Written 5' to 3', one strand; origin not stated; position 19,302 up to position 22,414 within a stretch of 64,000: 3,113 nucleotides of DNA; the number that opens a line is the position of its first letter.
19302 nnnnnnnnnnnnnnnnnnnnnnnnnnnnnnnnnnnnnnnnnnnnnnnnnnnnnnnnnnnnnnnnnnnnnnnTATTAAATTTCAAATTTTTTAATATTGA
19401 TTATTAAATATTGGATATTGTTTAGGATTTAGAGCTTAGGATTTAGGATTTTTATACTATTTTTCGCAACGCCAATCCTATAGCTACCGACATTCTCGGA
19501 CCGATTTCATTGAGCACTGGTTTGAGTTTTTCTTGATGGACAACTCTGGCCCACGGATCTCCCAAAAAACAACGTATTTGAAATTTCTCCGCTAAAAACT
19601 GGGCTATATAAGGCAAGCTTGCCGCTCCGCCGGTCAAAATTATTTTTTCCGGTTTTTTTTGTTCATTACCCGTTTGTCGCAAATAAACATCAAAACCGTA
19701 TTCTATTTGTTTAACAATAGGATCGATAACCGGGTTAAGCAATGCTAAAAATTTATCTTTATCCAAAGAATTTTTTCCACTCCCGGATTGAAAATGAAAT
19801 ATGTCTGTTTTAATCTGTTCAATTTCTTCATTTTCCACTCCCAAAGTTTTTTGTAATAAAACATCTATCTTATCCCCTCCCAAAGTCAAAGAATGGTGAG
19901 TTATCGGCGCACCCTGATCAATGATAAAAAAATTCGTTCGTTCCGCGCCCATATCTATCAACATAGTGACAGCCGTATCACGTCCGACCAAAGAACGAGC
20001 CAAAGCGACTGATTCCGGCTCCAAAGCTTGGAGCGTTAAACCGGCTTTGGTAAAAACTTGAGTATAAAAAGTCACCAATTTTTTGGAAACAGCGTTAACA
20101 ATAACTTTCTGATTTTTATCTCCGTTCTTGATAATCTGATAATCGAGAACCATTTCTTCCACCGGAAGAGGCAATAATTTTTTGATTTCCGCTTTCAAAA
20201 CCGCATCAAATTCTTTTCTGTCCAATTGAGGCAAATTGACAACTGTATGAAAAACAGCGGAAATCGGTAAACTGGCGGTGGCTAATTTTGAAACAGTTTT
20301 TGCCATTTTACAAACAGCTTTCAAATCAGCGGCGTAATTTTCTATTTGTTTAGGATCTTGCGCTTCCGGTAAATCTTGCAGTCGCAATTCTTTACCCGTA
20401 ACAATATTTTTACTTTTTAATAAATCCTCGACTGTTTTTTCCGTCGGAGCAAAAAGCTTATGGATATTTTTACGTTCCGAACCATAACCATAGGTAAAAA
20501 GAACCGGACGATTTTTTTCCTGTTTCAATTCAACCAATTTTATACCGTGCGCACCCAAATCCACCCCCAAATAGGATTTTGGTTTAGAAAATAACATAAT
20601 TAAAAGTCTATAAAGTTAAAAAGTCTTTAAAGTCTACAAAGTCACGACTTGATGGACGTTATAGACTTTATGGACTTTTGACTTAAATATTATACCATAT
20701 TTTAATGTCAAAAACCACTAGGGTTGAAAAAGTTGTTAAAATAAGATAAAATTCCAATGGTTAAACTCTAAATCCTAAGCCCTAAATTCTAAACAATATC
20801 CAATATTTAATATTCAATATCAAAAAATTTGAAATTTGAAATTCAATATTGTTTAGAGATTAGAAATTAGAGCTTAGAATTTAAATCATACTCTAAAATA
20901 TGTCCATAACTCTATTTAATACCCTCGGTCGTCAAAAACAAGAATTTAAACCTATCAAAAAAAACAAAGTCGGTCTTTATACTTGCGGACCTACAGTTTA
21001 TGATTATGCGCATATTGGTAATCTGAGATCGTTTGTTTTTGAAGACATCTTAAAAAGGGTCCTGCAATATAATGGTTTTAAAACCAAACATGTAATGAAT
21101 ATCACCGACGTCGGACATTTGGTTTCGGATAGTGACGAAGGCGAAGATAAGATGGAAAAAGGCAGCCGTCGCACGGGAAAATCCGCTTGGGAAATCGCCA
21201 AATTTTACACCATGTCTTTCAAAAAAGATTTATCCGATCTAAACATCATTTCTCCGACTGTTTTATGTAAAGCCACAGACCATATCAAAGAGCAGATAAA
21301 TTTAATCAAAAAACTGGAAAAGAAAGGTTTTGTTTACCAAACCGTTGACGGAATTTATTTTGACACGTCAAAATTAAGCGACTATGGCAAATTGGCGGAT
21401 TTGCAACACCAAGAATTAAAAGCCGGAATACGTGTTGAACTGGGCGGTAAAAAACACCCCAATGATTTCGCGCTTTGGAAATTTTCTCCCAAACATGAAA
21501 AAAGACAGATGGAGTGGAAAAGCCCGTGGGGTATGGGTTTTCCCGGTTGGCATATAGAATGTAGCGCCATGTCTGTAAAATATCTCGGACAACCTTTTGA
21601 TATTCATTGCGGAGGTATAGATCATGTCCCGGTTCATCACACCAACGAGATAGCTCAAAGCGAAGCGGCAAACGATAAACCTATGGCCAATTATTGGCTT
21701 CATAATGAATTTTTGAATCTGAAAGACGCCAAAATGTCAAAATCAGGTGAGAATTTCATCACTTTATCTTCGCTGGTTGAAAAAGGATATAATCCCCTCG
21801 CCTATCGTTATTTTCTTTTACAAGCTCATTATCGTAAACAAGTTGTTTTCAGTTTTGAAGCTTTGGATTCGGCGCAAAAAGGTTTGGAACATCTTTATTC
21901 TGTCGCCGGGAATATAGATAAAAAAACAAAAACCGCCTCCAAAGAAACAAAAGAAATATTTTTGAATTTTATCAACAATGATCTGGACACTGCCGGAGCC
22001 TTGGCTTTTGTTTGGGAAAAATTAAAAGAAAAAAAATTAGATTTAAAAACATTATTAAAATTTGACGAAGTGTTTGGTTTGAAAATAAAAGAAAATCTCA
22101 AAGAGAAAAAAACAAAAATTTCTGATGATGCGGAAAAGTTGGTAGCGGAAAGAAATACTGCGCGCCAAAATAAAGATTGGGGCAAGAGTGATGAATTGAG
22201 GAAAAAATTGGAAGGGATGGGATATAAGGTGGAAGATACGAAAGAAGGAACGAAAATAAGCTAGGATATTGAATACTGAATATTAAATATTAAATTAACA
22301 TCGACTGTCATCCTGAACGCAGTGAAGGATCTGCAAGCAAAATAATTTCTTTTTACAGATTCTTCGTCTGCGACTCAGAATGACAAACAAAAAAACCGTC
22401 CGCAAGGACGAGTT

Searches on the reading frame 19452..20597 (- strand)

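Call 9: search_protein_families(library=pfam, proteins=[window:19452-20597:-], max_evalue=0.01)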
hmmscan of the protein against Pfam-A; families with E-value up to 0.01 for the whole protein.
window:19452-20597:- (381 aa): 6 families
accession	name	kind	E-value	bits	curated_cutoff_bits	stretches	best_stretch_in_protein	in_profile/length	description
PF11104.14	PilM_2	-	2.6e-35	122.4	27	1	83-379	42-339/340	Type IV pilus assembly protein PilM;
PF14450.12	FtsA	-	7.7e-06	26.7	31.8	1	212-354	1-114/127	Cell division protein FtsA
PF06723.19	MreB_Mbl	-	2e-05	24.1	27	0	208-248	144-184/327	MreB/Mbl protein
PF06277.17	EutA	-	0.00037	20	27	1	161-340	98-279/475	Ethanolamine utilisation protein EutA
PF25216.1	Volactin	-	0.0019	18.2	35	1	214-339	171-291/321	Volactin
PF08841.16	DDR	-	0.0019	17.7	24.6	0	201-264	126-189/328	Diol dehydratase reactivase ATPase-like domain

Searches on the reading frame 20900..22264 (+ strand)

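Call 9: search_protein_families(library=pfam, proteins=[window:20900-22264:+], max_evalue=0.01)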
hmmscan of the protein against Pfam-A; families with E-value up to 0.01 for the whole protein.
window:20900-22264:+ (454 aa): 5 families
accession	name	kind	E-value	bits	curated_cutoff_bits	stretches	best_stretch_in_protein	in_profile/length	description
PF01406.26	tRNA-synt_1e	-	1.8e-96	323.5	27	1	16-326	2-300/301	tRNA synthetases class I (C) catalytic domain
PF09334.17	tRNA-synt_1g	-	2.2e-12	46.9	20.1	2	246-338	295-385/391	tRNA synthetases class I (M)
PF23493.1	CysS_C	-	5.7e-08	33.2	23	1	407-450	4-47/51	Cysteinyl-tRNA ligase anticodon binding domain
PF01921.24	tRNA-synt_1f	-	2.1e-06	27.3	27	0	238-336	240-339/360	tRNA synthetases class I (K)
PF13670.12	PepSY_2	-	0.0024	18.3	24.3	0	415-448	16-49/83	Peptidase propeptide and YPEB domain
